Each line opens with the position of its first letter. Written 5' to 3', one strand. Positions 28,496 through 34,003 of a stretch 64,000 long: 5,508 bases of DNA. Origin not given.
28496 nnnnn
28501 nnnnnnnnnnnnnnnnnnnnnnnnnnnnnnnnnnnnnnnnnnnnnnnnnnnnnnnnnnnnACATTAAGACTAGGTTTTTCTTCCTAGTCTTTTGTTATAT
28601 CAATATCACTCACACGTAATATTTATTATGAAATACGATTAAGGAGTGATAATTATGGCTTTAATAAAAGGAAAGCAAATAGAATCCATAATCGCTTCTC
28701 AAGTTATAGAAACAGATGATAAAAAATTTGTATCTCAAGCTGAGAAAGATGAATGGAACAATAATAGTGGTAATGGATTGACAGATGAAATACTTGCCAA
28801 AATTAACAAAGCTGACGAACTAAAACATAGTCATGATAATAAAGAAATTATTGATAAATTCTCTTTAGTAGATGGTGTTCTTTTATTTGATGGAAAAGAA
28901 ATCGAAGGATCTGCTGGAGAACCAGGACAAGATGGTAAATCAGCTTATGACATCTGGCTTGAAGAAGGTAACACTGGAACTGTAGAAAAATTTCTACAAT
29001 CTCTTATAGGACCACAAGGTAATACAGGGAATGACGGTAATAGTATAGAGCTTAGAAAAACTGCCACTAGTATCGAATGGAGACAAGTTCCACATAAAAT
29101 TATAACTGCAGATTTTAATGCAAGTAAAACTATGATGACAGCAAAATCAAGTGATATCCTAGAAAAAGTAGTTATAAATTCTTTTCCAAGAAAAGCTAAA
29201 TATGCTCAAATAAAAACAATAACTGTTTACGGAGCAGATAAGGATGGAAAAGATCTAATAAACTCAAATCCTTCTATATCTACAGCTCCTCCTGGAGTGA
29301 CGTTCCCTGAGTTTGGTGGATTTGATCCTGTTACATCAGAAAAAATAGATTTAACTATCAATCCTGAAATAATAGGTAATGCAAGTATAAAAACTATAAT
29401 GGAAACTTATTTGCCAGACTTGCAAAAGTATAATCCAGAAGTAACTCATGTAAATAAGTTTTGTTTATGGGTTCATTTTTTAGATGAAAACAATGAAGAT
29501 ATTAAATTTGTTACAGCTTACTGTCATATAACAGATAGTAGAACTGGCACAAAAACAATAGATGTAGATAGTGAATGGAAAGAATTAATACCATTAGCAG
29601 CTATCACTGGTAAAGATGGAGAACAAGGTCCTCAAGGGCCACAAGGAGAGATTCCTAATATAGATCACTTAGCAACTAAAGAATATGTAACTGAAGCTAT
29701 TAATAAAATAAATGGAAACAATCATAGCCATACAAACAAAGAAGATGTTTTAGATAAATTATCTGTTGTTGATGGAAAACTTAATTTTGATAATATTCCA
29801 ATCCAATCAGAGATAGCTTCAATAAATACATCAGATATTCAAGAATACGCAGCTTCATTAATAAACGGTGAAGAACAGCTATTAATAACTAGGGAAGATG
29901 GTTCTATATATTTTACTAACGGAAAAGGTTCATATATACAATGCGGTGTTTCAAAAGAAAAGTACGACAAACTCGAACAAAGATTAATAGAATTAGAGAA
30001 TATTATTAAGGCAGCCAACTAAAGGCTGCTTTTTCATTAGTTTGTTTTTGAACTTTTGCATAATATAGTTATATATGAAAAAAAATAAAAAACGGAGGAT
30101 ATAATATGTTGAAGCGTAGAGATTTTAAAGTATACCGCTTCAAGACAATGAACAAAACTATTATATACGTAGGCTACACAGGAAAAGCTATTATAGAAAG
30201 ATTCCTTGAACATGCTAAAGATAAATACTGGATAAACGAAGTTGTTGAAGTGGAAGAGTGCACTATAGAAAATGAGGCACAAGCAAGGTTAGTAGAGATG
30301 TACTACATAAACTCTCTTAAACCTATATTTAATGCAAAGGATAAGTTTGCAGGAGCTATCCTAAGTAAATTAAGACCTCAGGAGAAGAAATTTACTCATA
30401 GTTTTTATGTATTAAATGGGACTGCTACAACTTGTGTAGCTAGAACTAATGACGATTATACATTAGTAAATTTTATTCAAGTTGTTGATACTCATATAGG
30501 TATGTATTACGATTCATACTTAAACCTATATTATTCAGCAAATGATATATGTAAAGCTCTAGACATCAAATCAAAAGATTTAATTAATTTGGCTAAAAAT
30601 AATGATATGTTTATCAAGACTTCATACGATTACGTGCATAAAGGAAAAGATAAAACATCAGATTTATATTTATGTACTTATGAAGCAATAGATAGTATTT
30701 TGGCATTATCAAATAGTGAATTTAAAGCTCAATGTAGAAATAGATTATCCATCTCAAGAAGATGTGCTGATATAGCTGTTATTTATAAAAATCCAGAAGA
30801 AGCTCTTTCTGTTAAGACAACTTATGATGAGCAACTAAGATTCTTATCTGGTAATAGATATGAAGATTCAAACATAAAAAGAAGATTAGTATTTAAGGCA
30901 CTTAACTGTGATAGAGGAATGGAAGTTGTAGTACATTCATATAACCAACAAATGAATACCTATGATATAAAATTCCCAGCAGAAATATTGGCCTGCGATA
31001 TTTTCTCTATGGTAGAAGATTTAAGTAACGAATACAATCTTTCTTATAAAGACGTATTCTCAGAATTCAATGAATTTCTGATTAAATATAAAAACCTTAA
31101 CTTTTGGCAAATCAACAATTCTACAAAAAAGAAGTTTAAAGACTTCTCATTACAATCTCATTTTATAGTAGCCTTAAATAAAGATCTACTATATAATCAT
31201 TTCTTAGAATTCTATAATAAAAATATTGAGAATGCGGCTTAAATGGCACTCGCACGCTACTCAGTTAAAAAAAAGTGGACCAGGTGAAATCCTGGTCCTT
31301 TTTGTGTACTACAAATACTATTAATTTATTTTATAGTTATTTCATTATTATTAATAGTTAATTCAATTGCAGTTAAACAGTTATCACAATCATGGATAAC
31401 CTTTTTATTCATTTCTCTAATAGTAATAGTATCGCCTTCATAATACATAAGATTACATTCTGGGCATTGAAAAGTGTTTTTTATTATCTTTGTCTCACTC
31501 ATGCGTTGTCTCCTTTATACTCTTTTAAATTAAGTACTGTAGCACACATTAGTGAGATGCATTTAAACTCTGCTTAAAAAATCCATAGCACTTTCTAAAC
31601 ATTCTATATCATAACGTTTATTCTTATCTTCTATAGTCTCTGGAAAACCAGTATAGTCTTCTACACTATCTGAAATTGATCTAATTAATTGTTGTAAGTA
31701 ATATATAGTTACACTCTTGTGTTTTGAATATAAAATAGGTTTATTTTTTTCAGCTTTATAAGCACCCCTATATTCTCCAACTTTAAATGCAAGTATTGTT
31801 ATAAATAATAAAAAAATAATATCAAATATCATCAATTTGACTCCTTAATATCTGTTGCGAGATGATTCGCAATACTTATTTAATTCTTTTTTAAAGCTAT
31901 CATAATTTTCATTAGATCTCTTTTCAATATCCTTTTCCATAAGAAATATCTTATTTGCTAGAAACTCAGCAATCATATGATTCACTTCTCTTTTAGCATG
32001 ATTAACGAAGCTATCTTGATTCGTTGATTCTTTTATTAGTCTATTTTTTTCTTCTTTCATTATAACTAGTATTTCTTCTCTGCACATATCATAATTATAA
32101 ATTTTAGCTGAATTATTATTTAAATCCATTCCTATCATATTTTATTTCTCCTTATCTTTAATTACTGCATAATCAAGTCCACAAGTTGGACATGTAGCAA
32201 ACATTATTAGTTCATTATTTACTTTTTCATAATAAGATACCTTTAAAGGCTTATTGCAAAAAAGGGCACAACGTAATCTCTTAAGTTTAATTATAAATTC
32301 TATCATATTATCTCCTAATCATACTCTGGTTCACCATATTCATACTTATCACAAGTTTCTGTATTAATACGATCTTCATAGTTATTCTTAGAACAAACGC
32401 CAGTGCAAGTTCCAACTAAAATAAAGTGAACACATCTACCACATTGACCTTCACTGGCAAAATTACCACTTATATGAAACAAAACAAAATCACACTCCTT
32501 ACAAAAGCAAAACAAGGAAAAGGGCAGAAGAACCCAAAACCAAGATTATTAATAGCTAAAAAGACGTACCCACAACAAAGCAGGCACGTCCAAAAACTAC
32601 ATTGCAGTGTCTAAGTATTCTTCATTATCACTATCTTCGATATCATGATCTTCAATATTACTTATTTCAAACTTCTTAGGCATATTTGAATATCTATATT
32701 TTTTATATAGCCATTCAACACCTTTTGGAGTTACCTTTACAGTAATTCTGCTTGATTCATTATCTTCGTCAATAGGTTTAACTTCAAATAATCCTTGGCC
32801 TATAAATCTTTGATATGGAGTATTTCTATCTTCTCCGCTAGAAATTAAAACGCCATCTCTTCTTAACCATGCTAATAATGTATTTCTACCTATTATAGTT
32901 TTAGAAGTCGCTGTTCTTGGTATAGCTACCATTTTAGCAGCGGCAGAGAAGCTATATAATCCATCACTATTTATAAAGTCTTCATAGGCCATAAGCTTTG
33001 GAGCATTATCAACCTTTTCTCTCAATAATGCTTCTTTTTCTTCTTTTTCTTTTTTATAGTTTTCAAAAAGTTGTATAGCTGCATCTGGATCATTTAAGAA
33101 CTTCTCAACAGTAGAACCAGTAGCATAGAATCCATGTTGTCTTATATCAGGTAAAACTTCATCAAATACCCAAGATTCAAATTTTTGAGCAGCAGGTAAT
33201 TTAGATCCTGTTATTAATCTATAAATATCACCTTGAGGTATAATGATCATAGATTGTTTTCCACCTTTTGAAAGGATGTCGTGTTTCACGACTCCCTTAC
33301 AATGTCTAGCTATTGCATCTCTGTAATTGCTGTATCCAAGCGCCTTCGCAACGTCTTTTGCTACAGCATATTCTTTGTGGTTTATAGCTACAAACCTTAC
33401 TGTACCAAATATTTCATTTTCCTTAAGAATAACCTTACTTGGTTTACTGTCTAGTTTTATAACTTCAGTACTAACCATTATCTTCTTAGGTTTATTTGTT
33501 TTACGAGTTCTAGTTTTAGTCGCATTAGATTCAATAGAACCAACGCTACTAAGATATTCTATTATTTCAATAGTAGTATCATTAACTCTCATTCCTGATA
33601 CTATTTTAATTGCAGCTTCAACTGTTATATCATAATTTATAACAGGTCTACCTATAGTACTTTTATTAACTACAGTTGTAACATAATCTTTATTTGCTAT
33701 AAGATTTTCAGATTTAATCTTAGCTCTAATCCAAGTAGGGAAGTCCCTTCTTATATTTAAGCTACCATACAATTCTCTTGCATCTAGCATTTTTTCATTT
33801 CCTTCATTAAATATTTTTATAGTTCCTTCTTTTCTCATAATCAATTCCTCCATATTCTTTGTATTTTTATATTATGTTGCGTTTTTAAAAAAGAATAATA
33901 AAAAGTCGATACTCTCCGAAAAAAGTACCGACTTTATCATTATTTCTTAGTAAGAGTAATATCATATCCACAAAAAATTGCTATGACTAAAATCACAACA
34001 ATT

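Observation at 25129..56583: Two divergent DnaE-type Pol III alpha genes on opposite strands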

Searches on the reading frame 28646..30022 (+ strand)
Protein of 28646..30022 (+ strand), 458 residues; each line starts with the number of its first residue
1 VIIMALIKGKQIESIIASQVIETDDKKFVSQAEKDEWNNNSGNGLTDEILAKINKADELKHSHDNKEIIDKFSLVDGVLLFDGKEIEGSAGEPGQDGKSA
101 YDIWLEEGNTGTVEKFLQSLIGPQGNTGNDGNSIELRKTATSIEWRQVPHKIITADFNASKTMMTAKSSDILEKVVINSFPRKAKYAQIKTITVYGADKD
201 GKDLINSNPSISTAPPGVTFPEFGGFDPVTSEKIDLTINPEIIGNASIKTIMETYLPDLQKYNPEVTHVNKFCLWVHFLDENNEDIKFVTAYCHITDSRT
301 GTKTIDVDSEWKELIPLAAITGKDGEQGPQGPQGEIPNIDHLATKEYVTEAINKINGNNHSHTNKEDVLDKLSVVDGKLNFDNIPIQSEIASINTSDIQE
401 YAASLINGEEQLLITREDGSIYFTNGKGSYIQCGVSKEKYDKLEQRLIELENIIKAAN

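Call 8: search_protein_families(library=pfam, proteins=[window:28646-30022:+], max_evalue=0.01)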
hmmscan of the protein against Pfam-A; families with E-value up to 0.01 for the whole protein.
window:28646-30022:+ (458 aa): 0 families

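Call 25: search_protein_families(library=phrogs, proteins=[window:28646-30022:+], max_evalue=0.001)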
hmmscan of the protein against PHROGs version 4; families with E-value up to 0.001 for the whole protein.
window:28646-30022:+ (458 aa): 15 families
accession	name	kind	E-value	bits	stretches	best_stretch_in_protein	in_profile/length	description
phrog_13286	-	tail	8.3e-13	48.6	1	86-132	59-105/662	tail protein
phrog_15437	-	tail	5e-11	42.9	1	86-132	281-327/656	tail fiber protein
phrog_19976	-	tail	1.2e-10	42.2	1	73-132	85-144/256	tail assembly protein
phrog_25979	-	unknown function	6.4e-08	32.8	1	76-133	161-216/521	-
phrog_3904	-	tail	3.7e-07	29.8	1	89-133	387-435/1086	tail fiber protein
phrog_14726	-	tail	4.9e-06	26.6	1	97-334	124-207/537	tail fiber protein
phrog_22483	-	unknown function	5e-05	23.6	1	88-128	26-66/306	-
phrog_19864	-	unknown function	6.3e-05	21.8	1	96-132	85-121/1268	-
phrog_8524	-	unknown function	7.5e-05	23.1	1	309-354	115-159/273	-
phrog_5073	-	tail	7.5e-05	22.9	0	321-334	347-360/519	tail fiber protein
phrog_819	-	tail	0.00013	21.2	0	308-334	619-645/1024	tail protein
phrog_6320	-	tail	0.00014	21.8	0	295-335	53-93/745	tail fiber protein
phrog_14029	-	unknown function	0.00027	19.8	1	91-160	174-242/1115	-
phrog_7946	-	unknown function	0.0003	21.4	0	46-87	137-178/186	-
phrog_33894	-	unknown function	0.00042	20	0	97-132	154-189/727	-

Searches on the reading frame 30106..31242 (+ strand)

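Call 8: search_protein_families(library=pfam, proteins=[window:30106-31242:+], max_evalue=0.01)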
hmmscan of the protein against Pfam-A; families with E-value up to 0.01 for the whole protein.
window:30106-31242:+ (378 aa): 0 families

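Call 25: search_protein_families(library=phrogs, proteins=[window:30106-31242:+], max_evalue=0.001)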
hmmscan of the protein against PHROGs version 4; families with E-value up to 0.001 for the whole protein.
window:30106-31242:+ (378 aa): 1 family
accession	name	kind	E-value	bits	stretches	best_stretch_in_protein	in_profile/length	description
phrog_16880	-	DNA, RNA and nucleotide metabolism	7.1e-08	33.6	1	4-118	4-116/162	endonuclease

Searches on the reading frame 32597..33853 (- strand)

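Call 9: search_protein_families(library=pfam, proteins=[window:32597-33853:-], max_evalue=0.01)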
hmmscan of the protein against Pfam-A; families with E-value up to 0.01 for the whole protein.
window:32597-33853:- (418 aa): 3 families
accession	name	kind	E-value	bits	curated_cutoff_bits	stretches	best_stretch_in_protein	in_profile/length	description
PF03374.19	ANT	-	1.2e-22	80.8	25.3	1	283-386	7-105/108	Phage antirepressor protein KilAC domain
PF02498.22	Bro-N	-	8.7e-21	74.8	25.6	1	152-235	2-96/96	BRO family, N-terminal domain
PF08346.17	AntA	-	2.4e-12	47.7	27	1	24-83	2-61/68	AntA/AntB antirepressor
